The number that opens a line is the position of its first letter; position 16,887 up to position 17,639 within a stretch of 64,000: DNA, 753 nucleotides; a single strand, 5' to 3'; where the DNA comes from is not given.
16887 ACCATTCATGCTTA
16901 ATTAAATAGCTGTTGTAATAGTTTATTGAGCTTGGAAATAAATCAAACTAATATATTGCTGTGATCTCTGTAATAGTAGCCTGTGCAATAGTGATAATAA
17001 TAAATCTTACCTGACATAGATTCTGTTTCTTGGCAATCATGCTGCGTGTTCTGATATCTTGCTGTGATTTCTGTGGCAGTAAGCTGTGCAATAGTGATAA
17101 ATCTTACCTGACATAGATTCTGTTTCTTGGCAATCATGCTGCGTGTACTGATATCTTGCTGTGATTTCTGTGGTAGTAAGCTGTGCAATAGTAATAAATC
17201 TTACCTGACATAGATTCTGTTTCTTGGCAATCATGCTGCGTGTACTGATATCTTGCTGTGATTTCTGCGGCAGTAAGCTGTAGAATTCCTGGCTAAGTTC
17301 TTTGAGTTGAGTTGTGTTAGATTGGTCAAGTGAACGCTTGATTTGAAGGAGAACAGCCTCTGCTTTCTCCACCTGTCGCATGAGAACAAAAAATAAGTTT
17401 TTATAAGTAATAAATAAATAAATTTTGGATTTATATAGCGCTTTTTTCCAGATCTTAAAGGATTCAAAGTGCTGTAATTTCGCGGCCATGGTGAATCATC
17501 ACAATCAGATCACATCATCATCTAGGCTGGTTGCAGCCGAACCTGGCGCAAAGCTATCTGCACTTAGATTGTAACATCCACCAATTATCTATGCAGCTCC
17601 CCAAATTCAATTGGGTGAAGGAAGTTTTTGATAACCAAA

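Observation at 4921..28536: In at least seven PARP4 introns, the intron start is a tandem array of copies of the preceding exon's 3' tail plus its donor site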

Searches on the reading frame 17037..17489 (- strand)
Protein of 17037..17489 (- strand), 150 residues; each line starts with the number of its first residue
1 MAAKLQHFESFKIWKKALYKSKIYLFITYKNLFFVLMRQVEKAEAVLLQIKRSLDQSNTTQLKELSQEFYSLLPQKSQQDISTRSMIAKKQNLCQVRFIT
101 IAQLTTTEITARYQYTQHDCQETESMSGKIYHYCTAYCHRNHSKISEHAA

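Call 18: find_encoding_contigs(protein=window:17037-17489:-, flank=10000, max_places=6)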
Protein window:17037-17489:- (150 aa): no gene with exactly this product is on record in the collection.
